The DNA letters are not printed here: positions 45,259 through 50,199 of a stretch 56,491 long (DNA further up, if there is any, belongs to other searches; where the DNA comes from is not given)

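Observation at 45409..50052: A 1547-aa lipoprotein is built from about 20 degenerate Cys/His knuckle modules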

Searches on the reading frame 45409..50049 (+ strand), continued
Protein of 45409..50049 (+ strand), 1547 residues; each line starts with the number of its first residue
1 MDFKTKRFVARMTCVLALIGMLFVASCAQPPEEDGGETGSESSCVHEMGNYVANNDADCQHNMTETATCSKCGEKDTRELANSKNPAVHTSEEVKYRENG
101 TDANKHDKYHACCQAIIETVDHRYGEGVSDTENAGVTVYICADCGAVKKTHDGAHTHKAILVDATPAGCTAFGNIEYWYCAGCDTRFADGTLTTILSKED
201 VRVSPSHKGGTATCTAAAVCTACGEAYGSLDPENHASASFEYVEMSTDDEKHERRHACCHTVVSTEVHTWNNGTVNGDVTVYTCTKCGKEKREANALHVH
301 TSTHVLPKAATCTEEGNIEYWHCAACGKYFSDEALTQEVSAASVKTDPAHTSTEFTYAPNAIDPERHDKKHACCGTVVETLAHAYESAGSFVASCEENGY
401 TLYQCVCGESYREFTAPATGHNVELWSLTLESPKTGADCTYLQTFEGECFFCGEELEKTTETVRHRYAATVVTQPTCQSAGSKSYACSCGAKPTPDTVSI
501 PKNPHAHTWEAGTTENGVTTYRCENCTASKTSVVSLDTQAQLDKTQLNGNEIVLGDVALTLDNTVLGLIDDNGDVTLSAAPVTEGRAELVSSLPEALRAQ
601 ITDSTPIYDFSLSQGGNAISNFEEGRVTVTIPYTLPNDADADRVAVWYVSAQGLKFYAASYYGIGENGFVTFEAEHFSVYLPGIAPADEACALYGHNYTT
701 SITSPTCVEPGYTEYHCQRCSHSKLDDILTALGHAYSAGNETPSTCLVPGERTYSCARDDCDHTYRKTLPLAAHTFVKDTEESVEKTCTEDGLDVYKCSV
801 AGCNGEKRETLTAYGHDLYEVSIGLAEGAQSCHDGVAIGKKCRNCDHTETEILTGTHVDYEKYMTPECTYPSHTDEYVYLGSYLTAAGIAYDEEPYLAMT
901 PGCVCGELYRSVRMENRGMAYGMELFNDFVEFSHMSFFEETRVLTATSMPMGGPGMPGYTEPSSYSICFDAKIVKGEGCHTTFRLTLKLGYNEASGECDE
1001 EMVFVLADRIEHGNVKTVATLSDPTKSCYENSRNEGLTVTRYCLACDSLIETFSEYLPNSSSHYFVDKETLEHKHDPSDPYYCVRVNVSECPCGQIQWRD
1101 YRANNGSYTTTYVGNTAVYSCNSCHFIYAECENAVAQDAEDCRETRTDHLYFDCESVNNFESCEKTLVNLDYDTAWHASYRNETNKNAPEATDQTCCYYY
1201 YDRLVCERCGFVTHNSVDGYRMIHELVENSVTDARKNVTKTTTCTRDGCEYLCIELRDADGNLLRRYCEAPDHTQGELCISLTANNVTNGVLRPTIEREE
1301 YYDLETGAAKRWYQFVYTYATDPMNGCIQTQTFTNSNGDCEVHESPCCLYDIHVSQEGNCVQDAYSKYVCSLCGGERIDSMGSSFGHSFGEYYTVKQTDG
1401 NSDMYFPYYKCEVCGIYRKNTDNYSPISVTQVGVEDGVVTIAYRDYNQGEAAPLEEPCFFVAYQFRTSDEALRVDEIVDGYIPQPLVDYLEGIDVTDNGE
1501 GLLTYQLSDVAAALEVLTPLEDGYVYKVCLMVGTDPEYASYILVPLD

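Call 9: search_protein_families(library=pfam, proteins=[P0012, P0015, P0016, P0031, P0050, P0087], max_evalue=0.01)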
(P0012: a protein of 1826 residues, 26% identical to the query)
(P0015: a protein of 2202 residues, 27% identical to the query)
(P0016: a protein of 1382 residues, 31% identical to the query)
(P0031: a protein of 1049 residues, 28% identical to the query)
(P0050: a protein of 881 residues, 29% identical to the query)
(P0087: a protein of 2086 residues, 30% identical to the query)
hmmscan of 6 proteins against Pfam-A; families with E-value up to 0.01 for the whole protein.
P0012 (1826 aa): 7 families
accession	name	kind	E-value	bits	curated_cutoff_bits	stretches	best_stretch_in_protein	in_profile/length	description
PF23104.1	Zf-C2H2_ZNF451_6th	-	6.5e-44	148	27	0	502-512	3-13/25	Sixth Zinc fingers C2H2 type, ZNF451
PF12874.13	zf-met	-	2.5e-09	37.6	21.2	0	651-663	1-13/25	Zinc-finger of C2H2 type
PF01336.31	tRNA_anti-codon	-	9.1e-07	29.2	27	0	1750-1818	3-68/75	OB-fold nucleic acid binding domain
PF20097.4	DUF6487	-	0.00097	19.9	24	0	639-662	41-64/67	Domain of unknown function (DUF6487)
PF06030.18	WxLIP_PGBD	-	0.0011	19.5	27.3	0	247-296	35-84/121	WxL Interacting Protein, peptidoglycan binding domain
PF18877.6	SSSPR-51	-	0.0046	17.2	27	0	1625-1635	37-47/48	SSSPR-51 domain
PF13322.11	DUF4092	-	0.007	16.7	22.2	0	397-426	98-127/176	Domain of unknown function (DUF4092)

P0015 (2202 aa): 7 families
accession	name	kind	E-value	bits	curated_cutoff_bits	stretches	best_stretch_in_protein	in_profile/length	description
PF19789.6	DUF6273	-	1.8e-27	96.7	23.5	2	81-239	5-171/172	Domain of unknown function (DUF6273)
PF18998.6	Flg_new_2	-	4.1e-15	56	23.6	1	604-676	1-71/73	Divergent InlB B-repeat domain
PF18439.7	zf_UBZ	-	7.6e-12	45.1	25.6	0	2034-2046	2-14/32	Ubiquitin-Binding Zinc Finger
PF25185.1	Tad3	-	2.2e-07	31.1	27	0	1961-2015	60-114/119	Type I Thoeris inhibitor Tad3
PF12171.14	zf-C2H2_jaz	-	2.4e-06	28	22.6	0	1436-1448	2-14/27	Zinc-finger double-stranded RNA-binding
PF12874.13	zf-met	-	2.4e-05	24.9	21.2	0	1588-1599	1-12/25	Zinc-finger of C2H2 type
PF06832.18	BiPBP_C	-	0.0079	16.5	26.8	0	1166-1205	48-89/90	Penicillin-Binding Protein C-terminus Family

P0016 (1382 aa): 5 families
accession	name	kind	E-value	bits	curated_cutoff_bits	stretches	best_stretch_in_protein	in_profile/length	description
PF23104.1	Zf-C2H2_ZNF451_6th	-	1.6e-26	92.5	27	0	1008-1023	3-18/25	Sixth Zinc fingers C2H2 type, ZNF451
PF00963.24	Cohesin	-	2.5e-19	70.3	24.1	2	30-175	2-139/139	Cohesin domain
PF24292.1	DUF7479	-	7.6e-16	58.4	27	0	1003-1022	27-46/60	Domain of unknown function (DUF7479)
PF23674.1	RYYR-CCHC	-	6.3e-07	29.7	27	0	998-1021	31-54/79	RYYR-CCHC domain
PF01562.24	Pep_M12B_propep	-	0.00015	22.8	23.7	0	1076-1106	62-92/93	Reprolysin family propeptide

P0031 (1049 aa): 11 families
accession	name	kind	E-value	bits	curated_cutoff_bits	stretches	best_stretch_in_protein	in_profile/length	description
PF01841.26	Transglut_core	-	8.1e-18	65.1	23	1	276-377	4-108/108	Transglutaminase-like superfamily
PF02368.24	Big_2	-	1.5e-16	60.5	22.8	2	973-1041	3-72/79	Bacterial Ig-like domain (group 2)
PF25095.1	C2H2-zf_KIN17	-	2.2e-15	57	27.7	1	620-634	3-17/30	KIN17 C2H2-type zinc finger domain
PF12874.13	zf-met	-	1.9e-14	53.8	21.2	0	467-480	1-14/25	Zinc-finger of C2H2 type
PF17026.10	zf-RRPl_C4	-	6.9e-12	45.9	28.9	0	617-668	16-64/108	Putative ribonucleoprotein zinc-finger pf C4 type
PF12171.14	zf-C2H2_jaz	-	3.4e-09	37.1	22.6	0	518-530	2-14/27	Zinc-finger double-stranded RNA-binding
PF23104.1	Zf-C2H2_ZNF451_6th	-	1.8e-08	34.8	27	0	519-534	3-18/25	Sixth Zinc fingers C2H2 type, ZNF451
PF23310.1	TPR_27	-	2.8e-08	33.8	27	0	751-783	11-43/110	Plant tetratrico peptide repeats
PF10367.15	zf-Vps39_C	-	1.8e-06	27.8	24.7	0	570-580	11-21/41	Vacuolar sorting protein 39 C-terminal zinc finger domain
PF22359.2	Big-like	-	2.7e-05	24.8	27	0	1004-1048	2-46/48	Bacterial Ig-like domain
PF23486.1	Ig_TMEM132_5th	-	0.0064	17.1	28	0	905-954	74-119/137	TMEM132 fifth domain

P0050 (881 aa): 2 families
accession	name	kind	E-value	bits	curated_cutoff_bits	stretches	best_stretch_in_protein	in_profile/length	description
PF21500.3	HolB_lid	-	3.2e-07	30.5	27.1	0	28-44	3-19/40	DNA polymerase III subunit delta', AAA+ ATPase lid domain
PF13453.11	Zn_ribbon_TFIIB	-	0.0091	15.8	22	0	119-139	12-32/41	Transcription factor zinc-finger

P0087 (2086 aa): 21 families
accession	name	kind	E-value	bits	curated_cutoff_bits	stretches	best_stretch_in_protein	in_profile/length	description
PF13306.12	LRR_5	-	5.6e-298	970.6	27.7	10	1294-1422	1-126/127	BspA type Leucine rich repeat region (6 copies)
PF13855.12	LRR_8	-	7.5e-52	173.4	27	1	390-432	13-56/61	Leucine rich repeat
PF20085.5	TGL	-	5.2e-30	104.9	23.7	0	1705-1752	53-101/245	Protein-glutamine gamma-glutamyltransferase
PF19553.4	DUF6076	-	2.8e-22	79.7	23.5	0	613-629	50-66/168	Family of unknown function (DUF6076)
PF18439.7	zf_UBZ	-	8.4e-15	54.6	25.6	0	968-982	2-16/32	Ubiquitin-Binding Zinc Finger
PF05725.18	FNIP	-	9.3e-12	45.3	21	0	824-864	1-39/44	FNIP Repeat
PF06467.20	zf-FCS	-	9.7e-12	45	22.4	0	670-683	6-16/39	MYM-type Zinc finger with FCS sequence motif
PF23952.1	LRR_EndoS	-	5.6e-10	39.9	27.9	0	1430-1475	43-91/116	Endo-beta-N-acetylglucosaminidase EndoS LRR domain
PF02148.25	zf-UBP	-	2.4e-09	37.7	22.7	0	1724-1748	4-26/63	Zn-finger in ubiquitin-hydrolases and other protein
PF00404.24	Dockerin_1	-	2.8e-09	37.4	22.9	1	2017-2072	1-56/57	Dockerin type I domain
PF13248.11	Zn_ribbon_3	-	1.2e-07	31.4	27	0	616-630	4-17/26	zinc-ribbon domain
PF24292.1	DUF7479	-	1.3e-06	28.9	27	0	1015-1047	23-55/60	Domain of unknown function (DUF7479)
PF23077.1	zf-C2H2_ZNF462_1st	-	4.1e-06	26.8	27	0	969-980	3-14/29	Zinc finger protein 462, first C2H2 zinc finger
PF12799.13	LRR_4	-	4.4e-06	27.2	27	0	1444-1475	2-33/44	Leucine Rich repeats (2 copies)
PF02892.21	zf-BED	-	1.5e-05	25.4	20.6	0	968-978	16-26/44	BED zinc finger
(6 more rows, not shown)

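Call 22: find_related_loci(query=A1, collection=genome_contigs, flank=8000)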
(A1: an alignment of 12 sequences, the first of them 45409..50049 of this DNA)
Query A1 (1547 aa) in genome_contigs; peptide patterns used: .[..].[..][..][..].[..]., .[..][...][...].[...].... (x = any residue, [..] = any of these).
91 stretches matched a pattern; 18 encode a relative of the query (tblastn E <= 1e-3); 18 distinct loci.
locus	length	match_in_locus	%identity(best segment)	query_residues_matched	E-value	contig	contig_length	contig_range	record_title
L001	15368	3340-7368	44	46-1532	0e+0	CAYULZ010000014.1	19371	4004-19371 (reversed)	MAG TPA_asm: uncultured Lachnospiraceae bacterium isolate SRP315200_co1_53 genome assembly, contig: NODE_5238_length_193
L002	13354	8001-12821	41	24-1544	0e+0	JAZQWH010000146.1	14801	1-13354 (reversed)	MAG: Eubacteriales bacterium isolate T1900045166_TC20190160.MAGScoT_cleanbin_000019 SGB_5144_k141_601998, whole genome s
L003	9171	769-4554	44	32-1411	0e+0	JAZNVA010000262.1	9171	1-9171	MAG: Eubacteriales bacterium isolate T1900044792_TS20190258.MAGScoT_cleanbin_000010 SGB_2658_k141_1498135, whole genome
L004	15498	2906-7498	51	4-1544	0e+0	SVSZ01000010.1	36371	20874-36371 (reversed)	MAG: Oscillospiraceae bacterium isolate SIG682 NODE_24835_length_36371_cov_1.884174, whole genome shotgun sequence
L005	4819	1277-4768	45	34-1099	0e+0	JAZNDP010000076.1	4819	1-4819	MAG: Eubacteriales bacterium isolate T1900044726_TS20190192.MAGScoT_cleanbin_000057 SGB_1954_k141_3635327, whole genome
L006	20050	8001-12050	34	27-1517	0e+0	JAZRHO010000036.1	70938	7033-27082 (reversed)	MAG: Eubacteriales bacterium isolate T1900045480_YK20190174.MAGScoT_cleanbin_000017 SGB_7315_k141_2981917, whole genome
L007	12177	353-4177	28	6-1532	1e-117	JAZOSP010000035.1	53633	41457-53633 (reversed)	MAG: Eubacteriales bacterium isolate T1900045543_YK20190237.MAGScoT_cleanbin_000019 SGB_7833_k141_4230615, whole genome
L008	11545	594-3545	30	57-798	8e-60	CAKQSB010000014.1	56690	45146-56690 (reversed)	MAG: uncultured Clostridia bacterium isolate REFINED_METABAT215_TOP10_CONTIGS_1500_ASSEMBLY_K77_MERGED__Hadza_MoBio_hadz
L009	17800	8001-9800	29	209-851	4e-50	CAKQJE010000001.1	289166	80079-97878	MAG: uncultured Clostridia bacterium isolate REFINED_METABAT215_TOP10_CONTIGS_1500_ASSEMBLY_K77_MERGED__Hadza_MoBio_hadz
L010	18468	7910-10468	29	206-798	2e-47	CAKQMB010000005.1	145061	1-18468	MAG: uncultured Clostridia bacterium isolate REFINED_METABAT215_TOP10_CONTIGS_1500_ASSEMBLY_K77_MERGED__Nepal_MoBio_Fibe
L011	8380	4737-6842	23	121-1396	4e-22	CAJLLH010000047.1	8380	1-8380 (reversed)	MAG TPA_asm: uncultured Clostridiales bacterium isolate ERR321597-bin.22 genome assembly, contig: NODE_5705_length_8380_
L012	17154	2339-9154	34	47-865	5e-18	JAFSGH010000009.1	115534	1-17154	MAG: Clostridia bacterium isolate RGIG3116 Goat_Rectum-6__c866, whole genome shotgun sequence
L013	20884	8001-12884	31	377-860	1e-15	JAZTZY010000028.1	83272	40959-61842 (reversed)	MAG: Acutalibacteraceae bacterium isolate T1900045323_YK20190012.MAGScoT_cleanbin_000009 SGB_6390_k141_672403, whole gen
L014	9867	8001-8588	31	660-846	4e-15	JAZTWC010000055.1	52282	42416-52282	MAG: Acutalibacteraceae bacterium isolate T1900045335_YK20190024.MAGScoT_cleanbin_000036 SGB_6591_k141_2235898, whole ge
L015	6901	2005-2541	29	595-776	5e-13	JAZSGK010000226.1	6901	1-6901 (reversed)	MAG: Acutalibacteraceae bacterium isolate T1900044578_TS20190044.MAGScoT_cleanbin_000065 SGB_535_k141_1563990, whole gen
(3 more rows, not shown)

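Call 69: search_protein_families(library=ncbifam, proteins=[P0002, P0077], max_evalue=0.01)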
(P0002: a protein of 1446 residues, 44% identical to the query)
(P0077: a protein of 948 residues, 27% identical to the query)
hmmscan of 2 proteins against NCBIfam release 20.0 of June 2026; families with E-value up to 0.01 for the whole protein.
P0002 (1446 aa): 0 families

P0077 (948 aa): 3 families
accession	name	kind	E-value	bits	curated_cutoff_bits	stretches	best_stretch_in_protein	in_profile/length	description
NF045980.1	MAG6410_fam_LP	equivalog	1.3e-18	66.8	450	1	248-382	131-264/622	MAG6410 family transglutaminase-related lipoprotein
TIGR00280.1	eL43_euk_arch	equivalog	0.001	19.3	95.8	0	665-700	50-85/92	50S ribosomal protein L37Ae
NF006816.0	PRK09335.1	equivalog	0.0036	17.6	118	0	603-679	4-77/96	30S ribosomal protein S26e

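Call 74: find_encoding_contigs(protein=P0001, flank=2000, max_places=3)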
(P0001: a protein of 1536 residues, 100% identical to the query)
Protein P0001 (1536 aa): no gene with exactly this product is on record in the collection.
